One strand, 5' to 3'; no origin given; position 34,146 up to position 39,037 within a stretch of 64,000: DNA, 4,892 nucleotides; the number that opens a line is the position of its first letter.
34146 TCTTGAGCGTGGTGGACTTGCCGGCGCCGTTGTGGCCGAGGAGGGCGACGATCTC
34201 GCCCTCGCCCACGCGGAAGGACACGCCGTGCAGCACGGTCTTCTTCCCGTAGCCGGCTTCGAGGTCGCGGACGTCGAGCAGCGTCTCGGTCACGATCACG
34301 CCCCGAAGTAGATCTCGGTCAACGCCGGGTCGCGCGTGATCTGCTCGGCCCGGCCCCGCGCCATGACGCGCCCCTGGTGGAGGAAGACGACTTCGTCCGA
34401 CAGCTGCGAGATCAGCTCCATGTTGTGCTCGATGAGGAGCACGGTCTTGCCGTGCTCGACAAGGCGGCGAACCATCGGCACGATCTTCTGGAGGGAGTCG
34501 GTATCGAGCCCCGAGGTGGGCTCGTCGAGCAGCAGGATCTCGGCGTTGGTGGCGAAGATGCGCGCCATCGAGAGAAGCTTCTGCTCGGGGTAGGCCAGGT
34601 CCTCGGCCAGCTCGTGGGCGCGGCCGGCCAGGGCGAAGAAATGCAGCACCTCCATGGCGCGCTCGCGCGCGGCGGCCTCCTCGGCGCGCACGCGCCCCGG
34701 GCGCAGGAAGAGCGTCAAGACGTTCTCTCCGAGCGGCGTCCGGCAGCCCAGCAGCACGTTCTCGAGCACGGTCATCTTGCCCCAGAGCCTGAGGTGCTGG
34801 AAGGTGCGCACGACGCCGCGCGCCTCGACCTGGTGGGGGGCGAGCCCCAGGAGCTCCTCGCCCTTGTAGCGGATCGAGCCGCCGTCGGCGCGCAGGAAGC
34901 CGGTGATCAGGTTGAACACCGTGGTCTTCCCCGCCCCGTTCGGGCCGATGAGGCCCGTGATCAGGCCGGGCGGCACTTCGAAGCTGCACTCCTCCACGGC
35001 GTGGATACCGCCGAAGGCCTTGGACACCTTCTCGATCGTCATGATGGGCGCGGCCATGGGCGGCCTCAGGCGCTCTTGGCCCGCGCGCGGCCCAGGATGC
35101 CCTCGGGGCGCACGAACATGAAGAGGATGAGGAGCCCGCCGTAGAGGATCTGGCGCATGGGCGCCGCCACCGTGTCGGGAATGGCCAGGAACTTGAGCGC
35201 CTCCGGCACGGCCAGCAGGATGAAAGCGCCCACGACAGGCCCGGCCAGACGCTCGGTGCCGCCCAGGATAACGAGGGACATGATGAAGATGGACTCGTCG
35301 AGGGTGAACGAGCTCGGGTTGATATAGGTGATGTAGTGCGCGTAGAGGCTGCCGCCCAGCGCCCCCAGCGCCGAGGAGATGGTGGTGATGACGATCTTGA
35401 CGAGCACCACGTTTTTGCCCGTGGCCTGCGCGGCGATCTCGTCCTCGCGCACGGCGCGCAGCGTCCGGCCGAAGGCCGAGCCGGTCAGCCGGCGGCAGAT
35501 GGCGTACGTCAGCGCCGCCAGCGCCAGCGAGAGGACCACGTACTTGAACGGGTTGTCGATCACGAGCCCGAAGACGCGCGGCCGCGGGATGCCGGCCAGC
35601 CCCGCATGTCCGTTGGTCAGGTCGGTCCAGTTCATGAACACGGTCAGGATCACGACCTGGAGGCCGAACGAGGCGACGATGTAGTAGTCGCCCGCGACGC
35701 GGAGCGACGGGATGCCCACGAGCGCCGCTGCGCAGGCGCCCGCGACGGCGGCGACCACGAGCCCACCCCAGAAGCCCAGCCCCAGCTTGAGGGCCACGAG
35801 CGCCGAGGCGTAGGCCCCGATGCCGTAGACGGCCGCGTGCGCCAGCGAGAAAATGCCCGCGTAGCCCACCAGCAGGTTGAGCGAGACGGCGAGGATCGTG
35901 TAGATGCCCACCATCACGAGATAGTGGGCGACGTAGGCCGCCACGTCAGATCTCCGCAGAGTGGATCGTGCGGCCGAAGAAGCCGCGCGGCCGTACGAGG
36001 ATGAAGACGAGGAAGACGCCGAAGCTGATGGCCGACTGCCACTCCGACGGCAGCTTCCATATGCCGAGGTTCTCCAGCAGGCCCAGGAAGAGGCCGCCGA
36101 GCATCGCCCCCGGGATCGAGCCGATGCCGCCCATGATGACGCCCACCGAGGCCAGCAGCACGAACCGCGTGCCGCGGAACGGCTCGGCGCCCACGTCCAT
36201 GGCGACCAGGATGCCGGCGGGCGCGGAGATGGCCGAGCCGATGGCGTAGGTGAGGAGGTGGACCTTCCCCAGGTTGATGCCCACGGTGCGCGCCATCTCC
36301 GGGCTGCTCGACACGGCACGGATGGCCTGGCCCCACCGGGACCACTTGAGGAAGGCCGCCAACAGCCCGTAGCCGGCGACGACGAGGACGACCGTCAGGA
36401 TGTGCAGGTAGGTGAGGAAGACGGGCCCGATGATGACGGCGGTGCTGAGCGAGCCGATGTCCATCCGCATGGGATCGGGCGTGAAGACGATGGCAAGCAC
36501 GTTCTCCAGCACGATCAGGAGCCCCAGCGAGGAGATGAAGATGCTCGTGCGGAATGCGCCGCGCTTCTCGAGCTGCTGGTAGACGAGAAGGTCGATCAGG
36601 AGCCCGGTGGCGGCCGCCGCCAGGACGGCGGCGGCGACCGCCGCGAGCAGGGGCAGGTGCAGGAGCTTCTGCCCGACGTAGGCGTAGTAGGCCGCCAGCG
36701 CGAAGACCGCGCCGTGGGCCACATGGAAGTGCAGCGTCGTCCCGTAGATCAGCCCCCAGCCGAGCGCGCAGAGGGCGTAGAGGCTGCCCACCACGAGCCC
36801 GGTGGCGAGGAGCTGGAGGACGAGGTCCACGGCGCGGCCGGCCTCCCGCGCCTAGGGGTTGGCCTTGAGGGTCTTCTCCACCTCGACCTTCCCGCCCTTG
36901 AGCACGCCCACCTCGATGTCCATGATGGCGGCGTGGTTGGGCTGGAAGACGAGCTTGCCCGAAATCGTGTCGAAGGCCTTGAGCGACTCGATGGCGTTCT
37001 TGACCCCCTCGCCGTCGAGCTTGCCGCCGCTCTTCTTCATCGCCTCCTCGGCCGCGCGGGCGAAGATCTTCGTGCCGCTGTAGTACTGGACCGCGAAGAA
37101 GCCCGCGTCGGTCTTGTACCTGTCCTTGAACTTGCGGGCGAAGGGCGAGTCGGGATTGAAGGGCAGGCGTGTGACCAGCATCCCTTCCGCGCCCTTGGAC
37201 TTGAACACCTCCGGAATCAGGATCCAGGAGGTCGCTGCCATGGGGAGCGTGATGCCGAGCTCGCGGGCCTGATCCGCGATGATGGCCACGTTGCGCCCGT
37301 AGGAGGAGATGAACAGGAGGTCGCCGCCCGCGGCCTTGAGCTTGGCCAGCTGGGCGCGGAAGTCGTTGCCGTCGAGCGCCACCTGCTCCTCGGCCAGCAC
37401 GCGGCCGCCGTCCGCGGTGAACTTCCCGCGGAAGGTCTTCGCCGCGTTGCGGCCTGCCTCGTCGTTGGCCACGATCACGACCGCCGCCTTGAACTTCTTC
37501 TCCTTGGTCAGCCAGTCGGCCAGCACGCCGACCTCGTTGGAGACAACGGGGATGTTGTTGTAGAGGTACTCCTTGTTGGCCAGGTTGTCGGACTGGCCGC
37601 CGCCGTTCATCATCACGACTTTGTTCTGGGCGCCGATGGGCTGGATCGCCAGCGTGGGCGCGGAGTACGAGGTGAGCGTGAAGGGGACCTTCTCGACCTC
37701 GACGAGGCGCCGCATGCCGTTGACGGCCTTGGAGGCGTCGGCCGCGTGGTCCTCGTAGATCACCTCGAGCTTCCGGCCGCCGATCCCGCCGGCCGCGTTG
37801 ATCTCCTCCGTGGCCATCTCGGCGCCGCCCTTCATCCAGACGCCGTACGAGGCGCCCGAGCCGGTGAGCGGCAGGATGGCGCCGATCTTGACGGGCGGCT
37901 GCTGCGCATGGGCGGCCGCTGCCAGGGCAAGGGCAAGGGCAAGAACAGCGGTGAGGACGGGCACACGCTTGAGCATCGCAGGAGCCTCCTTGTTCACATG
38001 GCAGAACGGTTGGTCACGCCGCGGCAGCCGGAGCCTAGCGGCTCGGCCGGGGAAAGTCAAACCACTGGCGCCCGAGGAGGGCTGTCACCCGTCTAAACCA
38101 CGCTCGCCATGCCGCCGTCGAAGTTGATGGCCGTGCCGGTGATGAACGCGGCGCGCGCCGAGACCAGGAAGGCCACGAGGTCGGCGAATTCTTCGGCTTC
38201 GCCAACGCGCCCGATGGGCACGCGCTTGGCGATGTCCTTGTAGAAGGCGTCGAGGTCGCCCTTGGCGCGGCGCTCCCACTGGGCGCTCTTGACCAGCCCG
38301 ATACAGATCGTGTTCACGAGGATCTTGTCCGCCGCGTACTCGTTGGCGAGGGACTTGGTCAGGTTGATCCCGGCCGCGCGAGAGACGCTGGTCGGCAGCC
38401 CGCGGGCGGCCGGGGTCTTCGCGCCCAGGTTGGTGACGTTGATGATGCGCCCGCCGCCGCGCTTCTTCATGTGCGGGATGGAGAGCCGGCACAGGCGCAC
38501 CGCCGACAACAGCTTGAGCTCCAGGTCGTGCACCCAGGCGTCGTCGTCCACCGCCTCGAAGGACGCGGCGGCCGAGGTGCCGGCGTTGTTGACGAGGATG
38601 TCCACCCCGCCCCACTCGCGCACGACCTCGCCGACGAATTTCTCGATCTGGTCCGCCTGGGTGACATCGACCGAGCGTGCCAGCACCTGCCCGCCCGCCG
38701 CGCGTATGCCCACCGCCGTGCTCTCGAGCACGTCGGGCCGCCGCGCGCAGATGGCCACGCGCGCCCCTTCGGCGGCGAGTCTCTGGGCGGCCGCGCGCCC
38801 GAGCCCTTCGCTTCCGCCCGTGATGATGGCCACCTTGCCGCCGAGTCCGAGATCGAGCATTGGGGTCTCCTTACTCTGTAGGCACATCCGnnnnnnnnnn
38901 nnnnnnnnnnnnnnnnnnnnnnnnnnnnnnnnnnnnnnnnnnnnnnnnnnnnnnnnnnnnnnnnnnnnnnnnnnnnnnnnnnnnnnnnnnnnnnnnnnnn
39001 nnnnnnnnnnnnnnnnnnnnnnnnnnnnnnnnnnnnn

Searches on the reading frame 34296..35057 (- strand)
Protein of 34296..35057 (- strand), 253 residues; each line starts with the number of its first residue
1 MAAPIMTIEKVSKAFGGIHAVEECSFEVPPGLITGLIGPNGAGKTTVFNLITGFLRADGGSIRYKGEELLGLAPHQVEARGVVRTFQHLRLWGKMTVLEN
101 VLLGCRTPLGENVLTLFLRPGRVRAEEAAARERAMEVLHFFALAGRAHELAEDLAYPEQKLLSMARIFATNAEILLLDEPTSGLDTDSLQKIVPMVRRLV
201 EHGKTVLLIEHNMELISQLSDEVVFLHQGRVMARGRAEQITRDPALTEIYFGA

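Call 46: search_protein_families(library=pfam, proteins=[window:34296-35057:-], max_evalue=0.00001)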
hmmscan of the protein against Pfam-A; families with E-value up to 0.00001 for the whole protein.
window:34296-35057:- (253 aa): 2 families
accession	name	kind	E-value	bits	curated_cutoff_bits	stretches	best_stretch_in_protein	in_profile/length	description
PF00005.33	ABC_tran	-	2.3e-26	93.5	25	1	22-182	2-137/137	ABC transporter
PF13304.12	AAA_21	-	3e-09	37.8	27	0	33-68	1-36/304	AAA domain, putative AbiEii toxin, Type IV TA system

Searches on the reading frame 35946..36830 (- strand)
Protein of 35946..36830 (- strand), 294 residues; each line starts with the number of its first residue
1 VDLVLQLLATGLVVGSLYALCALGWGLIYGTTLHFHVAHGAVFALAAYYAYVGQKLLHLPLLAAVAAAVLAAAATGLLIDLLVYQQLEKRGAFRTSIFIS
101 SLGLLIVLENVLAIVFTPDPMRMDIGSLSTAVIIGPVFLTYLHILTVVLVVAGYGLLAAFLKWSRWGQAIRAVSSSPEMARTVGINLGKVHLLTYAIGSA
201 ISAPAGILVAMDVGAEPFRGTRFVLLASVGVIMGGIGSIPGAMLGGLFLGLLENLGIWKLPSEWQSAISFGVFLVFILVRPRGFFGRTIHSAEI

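Call 46: search_protein_families(library=pfam, proteins=[window:35946-36830:-], max_evalue=0.00001)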
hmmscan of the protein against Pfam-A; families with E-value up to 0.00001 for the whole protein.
window:35946-36830:- (294 aa): 1 family
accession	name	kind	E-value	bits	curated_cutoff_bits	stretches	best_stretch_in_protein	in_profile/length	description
PF02653.21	BPD_transp_2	-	1.1e-33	116.9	26.8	1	8-276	2-268/269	Branched-chain amino acid transport system / permease component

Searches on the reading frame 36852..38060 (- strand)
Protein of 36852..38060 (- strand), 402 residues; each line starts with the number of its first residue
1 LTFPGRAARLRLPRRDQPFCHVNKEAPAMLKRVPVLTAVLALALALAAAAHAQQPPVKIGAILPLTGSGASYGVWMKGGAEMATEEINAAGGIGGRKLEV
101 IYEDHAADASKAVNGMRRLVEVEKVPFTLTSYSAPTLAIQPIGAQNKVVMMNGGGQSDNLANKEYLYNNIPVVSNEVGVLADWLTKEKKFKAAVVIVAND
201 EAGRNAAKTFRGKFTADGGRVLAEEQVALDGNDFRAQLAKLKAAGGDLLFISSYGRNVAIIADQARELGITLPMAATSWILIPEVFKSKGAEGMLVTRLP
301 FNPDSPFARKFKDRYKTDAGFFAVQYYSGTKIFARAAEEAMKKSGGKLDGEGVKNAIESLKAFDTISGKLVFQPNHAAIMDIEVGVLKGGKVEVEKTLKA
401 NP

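Call 46: search_protein_families(library=pfam, proteins=[window:36852-38060:-], max_evalue=0.00001)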
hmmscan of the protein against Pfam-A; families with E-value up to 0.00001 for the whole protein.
window:36852-38060:- (402 aa): 3 families
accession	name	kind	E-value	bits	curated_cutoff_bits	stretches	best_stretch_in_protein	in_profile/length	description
PF13458.12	Peripla_BP_6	-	3.5e-61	208.2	31.7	1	56-390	1-342/343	Periplasmic binding protein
PF13433.12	Peripla_BP_5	-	1.9e-15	57.3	27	1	57-386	1-335/363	Periplasmic binding protein domain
PF01094.35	ANF_receptor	-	1.4e-14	54.4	25.4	1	79-376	5-338/353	Receptor family ligand binding region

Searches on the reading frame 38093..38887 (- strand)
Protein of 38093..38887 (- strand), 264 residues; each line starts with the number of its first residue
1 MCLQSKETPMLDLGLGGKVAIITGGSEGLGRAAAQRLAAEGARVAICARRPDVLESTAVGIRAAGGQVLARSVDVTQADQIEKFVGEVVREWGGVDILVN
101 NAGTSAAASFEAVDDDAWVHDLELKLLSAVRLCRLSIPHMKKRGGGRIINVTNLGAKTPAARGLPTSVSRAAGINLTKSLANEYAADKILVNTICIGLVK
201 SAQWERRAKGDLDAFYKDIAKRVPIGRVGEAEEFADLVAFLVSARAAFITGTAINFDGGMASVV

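Call 46: search_protein_families(library=pfam, proteins=[window:38093-38887:-], max_evalue=0.00001)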
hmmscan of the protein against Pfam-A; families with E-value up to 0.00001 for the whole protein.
window:38093-38887:- (264 aa): 3 families
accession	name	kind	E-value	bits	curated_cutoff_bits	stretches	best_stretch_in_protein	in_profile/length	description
PF13561.12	adh_short_C2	-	6.7e-51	173.6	27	1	27-260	6-235/236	Enoyl-(Acyl carrier protein) reductase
PF00106.31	adh_short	-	2.7e-48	164.5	26.6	1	18-205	1-188/195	short chain dehydrogenase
PF08659.16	KR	-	5.2e-12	46.5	22.6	1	20-135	3-122/180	KR domain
